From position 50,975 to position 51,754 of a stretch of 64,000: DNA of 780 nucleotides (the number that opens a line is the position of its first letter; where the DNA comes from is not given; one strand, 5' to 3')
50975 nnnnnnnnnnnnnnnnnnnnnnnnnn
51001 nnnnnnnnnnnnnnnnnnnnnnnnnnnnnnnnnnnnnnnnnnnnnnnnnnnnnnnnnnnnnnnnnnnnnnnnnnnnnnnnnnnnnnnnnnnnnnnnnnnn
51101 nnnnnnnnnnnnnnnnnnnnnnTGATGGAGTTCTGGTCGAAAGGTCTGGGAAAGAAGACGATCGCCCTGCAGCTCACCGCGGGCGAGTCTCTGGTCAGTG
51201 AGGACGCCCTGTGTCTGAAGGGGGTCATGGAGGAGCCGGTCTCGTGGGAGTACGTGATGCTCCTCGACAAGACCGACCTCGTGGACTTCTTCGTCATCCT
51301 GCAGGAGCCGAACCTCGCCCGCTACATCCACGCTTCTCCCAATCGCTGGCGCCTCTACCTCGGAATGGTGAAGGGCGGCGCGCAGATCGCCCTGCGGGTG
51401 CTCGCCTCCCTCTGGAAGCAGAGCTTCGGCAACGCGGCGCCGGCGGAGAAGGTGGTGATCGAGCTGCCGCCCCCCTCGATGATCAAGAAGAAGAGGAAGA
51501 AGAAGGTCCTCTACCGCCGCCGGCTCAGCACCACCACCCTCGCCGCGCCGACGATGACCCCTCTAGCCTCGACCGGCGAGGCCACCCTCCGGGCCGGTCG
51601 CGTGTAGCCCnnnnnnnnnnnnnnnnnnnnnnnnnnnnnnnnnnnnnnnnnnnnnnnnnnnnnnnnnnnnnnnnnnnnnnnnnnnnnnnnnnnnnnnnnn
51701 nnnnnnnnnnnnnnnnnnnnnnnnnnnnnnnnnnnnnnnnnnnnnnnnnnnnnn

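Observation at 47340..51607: Four-gene cassette: two tandem CrtI/phytoene-desaturase-family flavoenzymes bracketed by two small paralogous proteins of unknown family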

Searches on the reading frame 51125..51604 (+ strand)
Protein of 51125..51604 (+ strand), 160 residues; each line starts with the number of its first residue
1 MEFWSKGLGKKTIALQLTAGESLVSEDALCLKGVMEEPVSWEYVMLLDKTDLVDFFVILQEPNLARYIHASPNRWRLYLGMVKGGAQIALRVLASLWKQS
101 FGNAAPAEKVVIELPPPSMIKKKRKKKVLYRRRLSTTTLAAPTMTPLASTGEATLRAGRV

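Call 4: search_protein_families(library=pfam, proteins=[window:51125-51604:+], max_evalue=1)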
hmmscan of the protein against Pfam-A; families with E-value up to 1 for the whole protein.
window:51125-51604:+ (160 aa): 0 families

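Call 5: search_protein_families(library=ncbifam, proteins=[window:51125-51604:+], max_evalue=1)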
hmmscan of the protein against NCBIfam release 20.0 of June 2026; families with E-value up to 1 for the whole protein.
window:51125-51604:+ (160 aa): 0 families

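Call 10: find_homologous_proteins(query=window:51125-51604:+, max_evalue=0.01)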
Query window:51125-51604:+ (160 aa): 97 proteins with E <= 0.01 among 204 candidates.
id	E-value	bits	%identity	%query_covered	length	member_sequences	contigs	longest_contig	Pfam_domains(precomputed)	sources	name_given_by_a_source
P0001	6.2e-99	346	100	100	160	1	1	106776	-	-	-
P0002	5.1e-77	275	77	99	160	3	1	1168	-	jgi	jgi:hypothetical protein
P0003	2.1e-76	273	80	96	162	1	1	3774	-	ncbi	-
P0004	2.3e-75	269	76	99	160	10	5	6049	-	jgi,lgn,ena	jgi:hypothetical protein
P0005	5.8e-72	258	75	96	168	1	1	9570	-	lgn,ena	-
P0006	2.3e-71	256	74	99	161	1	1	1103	-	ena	-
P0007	5.5e-71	255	74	95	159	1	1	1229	-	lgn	-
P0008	4.5e-69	249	71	99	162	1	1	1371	-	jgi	jgi:hypothetical protein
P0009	5.3e-69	249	72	99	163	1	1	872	-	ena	-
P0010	8.1e-69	248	72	96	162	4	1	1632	-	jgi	jgi:hypothetical protein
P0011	3.6e-68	246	75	83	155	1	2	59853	-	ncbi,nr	ncbi:MAG: hypothetical protein GY723_19370 [bacterium]|nr:hypothetical protein [bacterium] MCP506660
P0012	5.7e-68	245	74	94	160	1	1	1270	-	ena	-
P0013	1.5e-67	244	70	99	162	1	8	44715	-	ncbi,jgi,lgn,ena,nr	ncbi:MAG: hypothetical protein CL910_08420 [Deltaproteobacteria bacterium]|jgi:hypothetical protein|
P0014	3.3e-67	243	71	95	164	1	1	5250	-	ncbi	-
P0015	1.5e-66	241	73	88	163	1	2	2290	-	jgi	jgi:hypothetical protein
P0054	2.6e-41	159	54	89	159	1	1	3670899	-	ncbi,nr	ncbi:MAG: hypothetical protein JSU66_07085 [Deltaproteobacteria bacterium]|nr:MAG: hypothetical prot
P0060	9.0e-39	150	47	99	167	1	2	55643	-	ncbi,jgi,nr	ncbi:MAG: hypothetical protein JRH10_08460 [Deltaproteobacteria bacterium]|nr:hypothetical protein [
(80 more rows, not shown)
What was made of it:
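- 51125..51607 (+): S2, a 160-aa small partner protein and paralogue of S1. Signature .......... (51125-51154). Core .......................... (51221-51310). Amphipathic helix (51335-51427). Conserved LPPPS-polybasic-YRRRL tail (51464-51526). Its start overlaps the B stop by 1 nt. 97 homologues (call 10).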

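Call 13: find_encoding_contigs(protein=P0054, flank=10000, max_places=2)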
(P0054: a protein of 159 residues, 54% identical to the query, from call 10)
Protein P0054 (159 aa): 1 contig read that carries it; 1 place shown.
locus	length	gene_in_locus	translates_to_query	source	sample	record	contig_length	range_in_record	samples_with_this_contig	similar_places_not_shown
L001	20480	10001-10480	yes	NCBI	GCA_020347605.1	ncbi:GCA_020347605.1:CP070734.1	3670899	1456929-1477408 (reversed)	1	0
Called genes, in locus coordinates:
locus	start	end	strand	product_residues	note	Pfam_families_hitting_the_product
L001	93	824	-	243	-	-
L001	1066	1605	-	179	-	-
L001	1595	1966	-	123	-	PF03808:Glyco_tran_WecG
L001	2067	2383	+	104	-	PF00069:Pkinase, PF07714:PK_Tyr_Ser-Thr (weak)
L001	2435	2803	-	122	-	PF04238:DUF420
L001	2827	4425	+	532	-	-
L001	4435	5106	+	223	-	-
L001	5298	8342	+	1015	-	PF01855:POR_N, PF17147:PFOR_II, PF13459:Fer4_15 (faint), PF12838:Fer4_7 (faint), PF13183:Fer4_8 (faint), PF13187:Fer4_9 (faint), PF00037:Fer4 (weak), PF12837:Fer4_6 (weak), +5 more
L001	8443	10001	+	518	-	PF01266:DAO (faint), PF01593:Amino_oxidase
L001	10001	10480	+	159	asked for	-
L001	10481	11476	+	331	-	PF01636:APH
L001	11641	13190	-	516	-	PF02784:Orn_Arg_deC_N, PF17810:Arg_decarb_HB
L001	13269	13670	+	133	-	PF20791:Acyl-ACP_TE_C (faint), PF13279:4HBT_2, PF03061:4HBT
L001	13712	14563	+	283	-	PF03279:Lip_A_acyltrans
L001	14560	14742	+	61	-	-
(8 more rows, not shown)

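Call 14: find_encoding_contigs(protein=P0060, flank=10000, max_places=2)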
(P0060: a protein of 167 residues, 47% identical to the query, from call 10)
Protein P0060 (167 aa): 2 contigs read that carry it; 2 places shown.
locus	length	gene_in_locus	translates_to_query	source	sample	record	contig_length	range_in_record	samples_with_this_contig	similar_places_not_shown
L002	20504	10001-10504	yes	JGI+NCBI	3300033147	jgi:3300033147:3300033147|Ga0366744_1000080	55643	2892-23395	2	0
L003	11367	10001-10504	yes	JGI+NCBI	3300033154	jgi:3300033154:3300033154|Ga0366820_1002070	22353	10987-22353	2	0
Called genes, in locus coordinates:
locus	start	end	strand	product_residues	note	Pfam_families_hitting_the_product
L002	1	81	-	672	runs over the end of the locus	PF00724:Oxidored_FMN, PF00070:Pyr_redox (weak), PF01134:GIDA (weak), PF01266:DAO (weak), PF07992:Pyr_redox_2, PF12831:FAD_oxidored, PF13450:NAD_binding_8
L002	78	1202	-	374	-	PF02771:Acyl-CoA_dh_N, PF02770:Acyl-CoA_dh_M, PF00441:Acyl-CoA_dh_1, PF08028:Acyl-CoA_dh_2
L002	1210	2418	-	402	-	PF02771:Acyl-CoA_dh_N, PF02770:Acyl-CoA_dh_M, PF00441:Acyl-CoA_dh_1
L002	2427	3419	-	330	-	PF00296:Bac_luciferase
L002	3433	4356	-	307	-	PF00296:Bac_luciferase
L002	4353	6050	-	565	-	PF00501:AMP-binding, PF13193:AMP-binding_C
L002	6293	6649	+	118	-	-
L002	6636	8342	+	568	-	PF00890:FAD_binding_2 (faint), PF01266:DAO, PF01946:Thi4, PF13450:NAD_binding_8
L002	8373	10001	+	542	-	PF01134:GIDA (faint), PF01266:DAO (weak), PF01494:FAD_binding_3 (weak), PF01946:Thi4, PF07992:Pyr_redox_2 (weak), PF12831:FAD_oxidored (weak), PF13450:NAD_binding_8, PF01593:Amino_oxidase, +1 more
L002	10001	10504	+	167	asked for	-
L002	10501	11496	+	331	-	PF01636:APH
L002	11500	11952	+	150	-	-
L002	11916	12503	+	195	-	PF13669:Glyoxalase_4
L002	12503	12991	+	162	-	PF13577:SnoaL_4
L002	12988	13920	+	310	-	PF00296:Bac_luciferase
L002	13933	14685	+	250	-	PF00106:adh_short, PF13561:adh_short_C2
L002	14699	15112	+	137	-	PF13577:SnoaL_4, PF14534:DUF4440 (weak)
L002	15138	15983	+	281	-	PF00106:adh_short, PF08659:KR, PF13561:adh_short_C2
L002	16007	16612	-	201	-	PF03551:PadR, PF10400:Vir_act_alpha_C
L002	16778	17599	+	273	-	PF11932:DUF3450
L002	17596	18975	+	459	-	PF01618:MotA_ExbB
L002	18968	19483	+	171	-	PF01618:MotA_ExbB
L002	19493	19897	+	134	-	PF02472:ExbD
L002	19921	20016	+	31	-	-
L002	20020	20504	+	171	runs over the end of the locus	PF03544:TonB_C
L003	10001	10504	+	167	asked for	-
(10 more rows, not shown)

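Call 24: predict_structure(alignment_id=A1)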
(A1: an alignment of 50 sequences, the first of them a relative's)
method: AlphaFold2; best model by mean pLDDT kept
length: 160 residues; sequences in the alignment: 50
mean_pLDDT: 58.6   pTM: 0.32
mean pLDDT of the five models: 58.6, 58.0, 55.2, 54.9, 48.2
residues with pLDDT >= 90: 0; 70-90: 48; 50-70: 47; < 50: 65
segments of 3 or more residues with pLDDT < 50: 1-5, 14-16, 24-30, 37-40, 103-111, 118-120, 130-132, 146-160
pLDDT, mean of each block of 10 residues (from residue 1): 46 48 48 49 59 75 83 86 81 74 51 50 54 52 46 39
secondary structure, 60 per line:
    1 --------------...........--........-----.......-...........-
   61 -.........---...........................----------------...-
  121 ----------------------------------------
elements in order: E15-25 E28-35 E41-47 H49-59 H62-70 H74-100

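Call 39: find_related_loci(query=A3, collection=genome_contigs, flank=6000)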
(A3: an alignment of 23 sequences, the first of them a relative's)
Query A3 (160 aa) in genome_contigs; peptide patterns used: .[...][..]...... (x = any residue, [..] = any of these).
29 stretches matched a pattern; 27 encode a relative of the query (tblastn E <= 1e-3); 25 distinct loci.
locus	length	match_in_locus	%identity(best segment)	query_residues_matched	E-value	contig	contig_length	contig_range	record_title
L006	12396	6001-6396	75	1-133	4e-67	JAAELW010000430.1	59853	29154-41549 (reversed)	MAG: bacterium isolate Bpl_16 BplG_CONTIG5058463, whole genome shotgun sequence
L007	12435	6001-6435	70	1-145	8e-65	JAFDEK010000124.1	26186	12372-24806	MAG: Deltaproteobacteria bacterium isolate Meg19_46_Bin_145 Meg19_46_Bin_145_scaffold_7391, whole genome shotgun sequenc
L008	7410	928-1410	70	1-159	2e-64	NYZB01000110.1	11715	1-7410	MAG: Deltaproteobacteria bacterium isolate ARS66 MHASMcontig_411020, whole genome shotgun sequence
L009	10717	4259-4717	59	1-154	1e-53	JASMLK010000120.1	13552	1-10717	MAG: Myxococcota bacterium isolate Arabian9_MAG_39 c_000001262169, whole genome shotgun sequence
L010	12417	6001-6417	54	1-142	8e-50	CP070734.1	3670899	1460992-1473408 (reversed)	MAG: Deltaproteobacteria bacterium isolate bin407 chromosome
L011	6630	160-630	46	1-145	5e-44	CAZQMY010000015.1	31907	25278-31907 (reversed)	MAG TPA_asm: uncultured Spirochaetaceae bacterium isolate SRP128890_co1_63 genome assembly, contig: NODE_2374_length_319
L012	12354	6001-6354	55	1-118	8e-43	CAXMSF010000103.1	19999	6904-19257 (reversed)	MAG: uncultured Gammaproteobacteria bacterium isolate 10C-St20-MC-01_bin.21.orig genome assembly, contig: k141_3275039,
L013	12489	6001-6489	47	1-158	8e-41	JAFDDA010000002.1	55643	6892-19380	MAG: Deltaproteobacteria bacterium isolate Meg19_02_Bin_151 Meg19_02_Bin_151_scaffold_79, whole genome shotgun sequence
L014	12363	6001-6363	49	1-123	2e-35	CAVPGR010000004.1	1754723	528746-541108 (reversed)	MAG: uncultured Actinomycetes bacterium isolate MFD09964.bin.2.62 genome assembly, contig: contig_5362, whole genome sho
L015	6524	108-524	42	1-141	4e-34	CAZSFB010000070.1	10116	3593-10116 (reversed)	MAG TPA_asm: uncultured bacterium isolate binchicken_co350_53 genome assembly, contig: NODE_7251_length_10116_cov_4.6464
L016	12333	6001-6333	50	1-113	7e-32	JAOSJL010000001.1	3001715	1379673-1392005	MAG: Acidimicrobiia bacterium isolate FR_2 FR-Acidimicrobiia-2_s1, whole genome shotgun sequence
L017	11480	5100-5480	47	1-127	5e-31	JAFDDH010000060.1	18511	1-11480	MAG: Deltaproteobacteria bacterium isolate Meg19_02_Bin_79 Meg19_02_Bin_79_scaffold_2051, whole genome shotgun sequence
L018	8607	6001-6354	53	1-118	2e-38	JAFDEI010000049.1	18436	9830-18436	MAG: Deltaproteobacteria bacterium isolate Meg19_46_Bin_116 Meg19_46_Bin_116_scaffold_3235, whole genome shotgun sequenc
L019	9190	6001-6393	35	1-135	3e-24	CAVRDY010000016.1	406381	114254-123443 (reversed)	MAG: uncultured Actinomycetes bacterium isolate MFD09964.bin.2.70 genome assembly, contig: contig_7483, whole genome sho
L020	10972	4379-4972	44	1-70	5e-9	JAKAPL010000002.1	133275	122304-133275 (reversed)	MAG: Myxococcales bacterium isolate YF1.bin66 NODE_92_length_133275_cov_5.033091, whole genome shotgun sequence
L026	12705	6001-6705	37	1-61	3e-6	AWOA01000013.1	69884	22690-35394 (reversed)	Candidatus Calescibacterium nevadense OTU 1 strain JGI OTU-1 EM19COM1_contig_11_0.13, whole genome shotgun sequence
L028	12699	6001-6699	32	1-64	4e-5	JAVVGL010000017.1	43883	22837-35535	MAG: Candidatus Calescibacterium sp. isolate PSS.bin.4 NODE_68_length_43883_cov_88.954070, whole genome shotgun sequence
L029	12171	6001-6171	39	1-55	7e-5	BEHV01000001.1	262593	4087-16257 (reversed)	Bacterium HR19 DNA, contig: NODE_18_1, isolate: HRbin19, whole genome shotgun sequence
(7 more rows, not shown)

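Call 46: find_related_loci(query=A4, collection=genome_contigs, flank=5000)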
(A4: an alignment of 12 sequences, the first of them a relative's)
Query A4 (538 aa) in genome_contigs; peptide patterns used: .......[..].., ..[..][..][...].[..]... (x = any residue, [..] = any of these).
599 stretches matched a pattern (row limit reached: there are more); 517 encode a relative of the query (tblastn E <= 1e-3); the best 80 are kept; 80 distinct loci.
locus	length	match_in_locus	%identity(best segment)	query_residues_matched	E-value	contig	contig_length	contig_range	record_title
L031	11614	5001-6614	100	1-538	0e+0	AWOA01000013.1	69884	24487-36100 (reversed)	Candidatus Calescibacterium nevadense OTU 1 strain JGI OTU-1 EM19COM1_contig_11_0.13, whole genome shotgun sequence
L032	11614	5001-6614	93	1-538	0e+0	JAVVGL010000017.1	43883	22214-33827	MAG: Candidatus Calescibacterium sp. isolate PSS.bin.4 NODE_68_length_43883_cov_88.954070, whole genome shotgun sequence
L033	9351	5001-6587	68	2-538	0e+0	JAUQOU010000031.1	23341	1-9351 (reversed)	MAG: bacterium isolate BF2.bins.44.201808 NODE_1233_length_23341_cov_1.590764, whole genome shotgun sequence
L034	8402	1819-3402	68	1-538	0e+0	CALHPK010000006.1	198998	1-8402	MAG: uncultured bacterium isolate S1_Bin_METABAT__180_1 genome assembly, contig: c_000000644364, whole genome shotgun se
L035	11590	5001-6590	50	1-538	0e+0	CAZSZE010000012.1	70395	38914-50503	MAG TPA_asm: uncultured Enterobacterales bacterium isolate SRP308112_co1_361 genome assembly, contig: NODE_305_length_70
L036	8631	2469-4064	48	1-538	4e-173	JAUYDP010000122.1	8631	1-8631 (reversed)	MAG: Dehalococcoidia bacterium isolate C20_metabat.bin.42 C20_k141_638170, whole genome shotgun sequence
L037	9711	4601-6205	49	1-538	1e-160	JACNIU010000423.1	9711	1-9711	MAG: Desulfobacterales bacterium isolate NIOZ-UU19 NIOZ-UU_NODE_8798_length_9711_cov_8.97711, whole genome shotgun seque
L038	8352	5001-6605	47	1-538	9e-159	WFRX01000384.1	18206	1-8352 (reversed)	MAG: bacterium isolate S015_6 k151_861669, whole genome shotgun sequence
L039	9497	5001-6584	43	1-538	2e-141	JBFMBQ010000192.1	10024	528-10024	MAG: bacterium isolate MAG168 MAG168_192, whole genome shotgun sequence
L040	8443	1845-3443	43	1-537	2e-140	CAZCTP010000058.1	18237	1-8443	MAG TPA_asm: uncultured Thermodesulfobacteriota bacterium isolate binchicken_co172_233 genome assembly, contig: NODE_247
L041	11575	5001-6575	43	1-538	4e-139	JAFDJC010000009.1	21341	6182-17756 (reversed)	MAG: Deltaproteobacteria bacterium isolate Meg22_24_Bin_127 Meg22_24_Bin_127_scaffold_1546, whole genome shotgun sequenc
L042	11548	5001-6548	44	1-526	2e-137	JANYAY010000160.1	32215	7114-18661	MAG: Deltaproteobacteria bacterium isolate GL140_5_metabat_391 GL140_5_k141_816488, whole genome shotgun sequence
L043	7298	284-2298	42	1-538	1e-135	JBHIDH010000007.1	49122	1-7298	MAG: Thermoplasmata archaeon isolate Baj_3_bin.12 NODE_21_length_49122_cov_14.942324, whole genome shotgun sequence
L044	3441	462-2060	42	1-537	9e-140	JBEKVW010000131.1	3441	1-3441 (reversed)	MAG: Dehalococcoidia bacterium isolate SPRUCE 613 SPRUCE_613_131, whole genome shotgun sequence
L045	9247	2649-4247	41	1-538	1e-132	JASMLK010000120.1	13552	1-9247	MAG: Myxococcota bacterium isolate Arabian9_MAG_39 c_000001262169, whole genome shotgun sequence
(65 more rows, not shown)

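Call 51: search_solved_structures(query=A3, max_evalue=10)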
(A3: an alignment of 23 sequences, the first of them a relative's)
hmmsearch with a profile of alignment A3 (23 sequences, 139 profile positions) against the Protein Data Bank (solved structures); distinct sequences matched with E-value up to 10: 3.
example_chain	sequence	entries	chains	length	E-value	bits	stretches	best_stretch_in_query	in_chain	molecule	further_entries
2h9z_A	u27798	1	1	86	0.77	13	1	38-75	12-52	Hypothetical protein HP0495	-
2joq_A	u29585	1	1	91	0.86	12.9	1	38-75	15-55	Hypothetical protein HP_0495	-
7usw_D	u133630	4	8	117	1.6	12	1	82-133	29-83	Transmembrane inner ear expressed protein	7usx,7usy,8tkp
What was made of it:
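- Tried and rejected: A profile search of the S family against PDB sequences gave only chance hits with E>0.7 (call 51).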

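Call 63: search_protein_representatives(alignment_id=A6)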
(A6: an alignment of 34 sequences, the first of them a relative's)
Query: 34 sequences, 147 profile positions. Proteins with E-value up to 0.001 (for the whole library): 229; up to 1e-10: 89; up to 1e-30: 20. The best 150 are listed.
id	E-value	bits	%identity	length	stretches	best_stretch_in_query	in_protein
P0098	1.1e-43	165.1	-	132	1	1-132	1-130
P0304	1.8e-43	164.4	-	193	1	1-141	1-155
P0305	2.9e-42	160.5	-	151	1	1-112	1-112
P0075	3.7e-40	153.7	-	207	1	1-102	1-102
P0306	4.1e-39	150.3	-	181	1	1-134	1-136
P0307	8.8e-39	149.2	-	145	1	1-135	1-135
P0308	2.6e-38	147.7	-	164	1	1-137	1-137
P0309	1.0e-35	139.3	-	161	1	1-142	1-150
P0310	1.9e-35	138.4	-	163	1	1-133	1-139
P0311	2.3e-35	138.1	-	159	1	1-138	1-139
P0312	5.4e-35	136.9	-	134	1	1-105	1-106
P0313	1.4e-34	135.6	-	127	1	1-103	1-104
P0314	4.7e-34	133.9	-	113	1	1-103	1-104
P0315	6.1e-34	133.5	-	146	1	1-122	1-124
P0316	4.7e-33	130.6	-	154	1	1-111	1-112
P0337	5.4e-21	91.5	-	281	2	1-138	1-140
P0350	1.4e-16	77.1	-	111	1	1-97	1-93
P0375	8.2e-12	61.7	-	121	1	1-99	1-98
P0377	9.4e-12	61.5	-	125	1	1-105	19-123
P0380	2.0e-11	60.5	-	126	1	1-117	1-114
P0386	3.9e-11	59.5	-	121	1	1-92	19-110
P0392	2.8e-10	56.7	-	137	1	1-96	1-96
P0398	4.9e-10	55.9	-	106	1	1-100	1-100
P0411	7.6e-09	52.1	-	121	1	1-80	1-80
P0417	1.3e-08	51.4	-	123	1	1-114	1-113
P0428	3.7e-08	49.8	-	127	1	1-119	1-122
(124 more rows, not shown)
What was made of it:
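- Nearly all 229 family clusters are 60-200 aa, with the motif at residue 1 (call 63). 229 clusters in the protein library (call 63).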

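Call 76: list_cluster_members(proteins=[P0350, P0398, P0377, P0386, P0375, P0380, P0392, P0417, P0428, P0411])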
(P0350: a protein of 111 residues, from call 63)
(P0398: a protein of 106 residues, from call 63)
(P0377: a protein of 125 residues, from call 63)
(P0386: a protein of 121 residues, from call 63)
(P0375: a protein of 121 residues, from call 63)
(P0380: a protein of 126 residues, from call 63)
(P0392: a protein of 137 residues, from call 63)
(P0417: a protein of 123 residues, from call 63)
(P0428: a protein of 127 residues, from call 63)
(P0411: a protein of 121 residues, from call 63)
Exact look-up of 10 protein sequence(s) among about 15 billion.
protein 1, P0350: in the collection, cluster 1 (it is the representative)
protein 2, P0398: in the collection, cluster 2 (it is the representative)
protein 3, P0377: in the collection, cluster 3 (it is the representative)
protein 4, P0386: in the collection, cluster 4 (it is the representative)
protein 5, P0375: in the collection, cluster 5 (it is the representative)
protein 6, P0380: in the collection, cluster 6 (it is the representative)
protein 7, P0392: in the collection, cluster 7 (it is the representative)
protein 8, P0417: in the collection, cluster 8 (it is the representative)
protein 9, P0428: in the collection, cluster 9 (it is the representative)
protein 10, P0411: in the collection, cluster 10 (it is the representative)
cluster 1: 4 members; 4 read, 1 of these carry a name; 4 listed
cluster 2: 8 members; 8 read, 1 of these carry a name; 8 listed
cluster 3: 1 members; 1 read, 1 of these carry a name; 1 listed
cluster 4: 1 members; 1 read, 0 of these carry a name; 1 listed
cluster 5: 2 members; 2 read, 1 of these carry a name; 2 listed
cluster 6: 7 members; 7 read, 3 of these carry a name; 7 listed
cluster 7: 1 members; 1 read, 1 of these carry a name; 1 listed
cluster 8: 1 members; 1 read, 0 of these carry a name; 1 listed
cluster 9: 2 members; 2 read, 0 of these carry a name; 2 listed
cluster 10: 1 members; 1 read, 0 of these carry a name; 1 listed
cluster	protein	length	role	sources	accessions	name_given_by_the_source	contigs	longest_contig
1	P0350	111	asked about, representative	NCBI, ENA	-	-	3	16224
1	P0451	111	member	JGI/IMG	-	hypothetical protein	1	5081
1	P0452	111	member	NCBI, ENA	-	-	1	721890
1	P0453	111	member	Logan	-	-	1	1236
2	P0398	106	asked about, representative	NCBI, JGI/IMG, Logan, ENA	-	hypothetical protein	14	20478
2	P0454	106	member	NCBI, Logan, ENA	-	-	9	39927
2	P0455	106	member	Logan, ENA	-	-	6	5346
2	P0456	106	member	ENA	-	-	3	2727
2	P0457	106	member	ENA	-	-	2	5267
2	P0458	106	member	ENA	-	-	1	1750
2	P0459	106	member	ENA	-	-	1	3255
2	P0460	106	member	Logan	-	-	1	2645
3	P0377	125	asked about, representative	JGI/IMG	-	hypothetical protein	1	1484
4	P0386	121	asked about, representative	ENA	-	-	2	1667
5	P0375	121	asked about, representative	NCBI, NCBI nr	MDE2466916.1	MAG: hypothetical protein KGO02_24850 [Alphaproteobacteria bacterium] | hypothetical protein [Alphaproteobacteria bacterium]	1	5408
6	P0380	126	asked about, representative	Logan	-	-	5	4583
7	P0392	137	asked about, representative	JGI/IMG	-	hypothetical protein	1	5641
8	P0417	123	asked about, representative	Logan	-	-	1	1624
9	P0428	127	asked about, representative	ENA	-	-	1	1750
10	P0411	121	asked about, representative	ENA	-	-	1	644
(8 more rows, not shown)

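Call 82: search_protein_families(library=pfam, alignment_id=A3, max_evalue=10)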
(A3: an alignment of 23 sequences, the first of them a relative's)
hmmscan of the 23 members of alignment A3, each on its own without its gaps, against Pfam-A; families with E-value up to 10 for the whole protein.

A. member 1, P0001 (160 aa): 0 families

B. families by the number of members that match (of 23 scanned): 6 families
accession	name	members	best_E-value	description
PF14692.11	DUF4462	1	0.062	Domain of unknown function (DUF4462)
PF04224.18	DUF417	1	0.097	Protein of unknown function, DUF417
PF01325.25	Fe_dep_repress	1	0.12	Iron dependent repressor, N-terminal DNA binding domain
PF23714.1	Rv3627c_N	1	0.13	Carboxypeptidase Rv3627c-like, N-terminal domain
PF19913.5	WCOB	1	0.14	Wolframin C-terminal OB-fold domain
PF12411.13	Choline_sulf_C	1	0.28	Choline sulfatase enzyme C terminal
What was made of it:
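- Closest known: Heterotetrameric sarcosine oxidase. Different: There is no sequence relation between S1/S2 and the SoxG/SoxD families (no Pfam hit, calls 4, 82).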
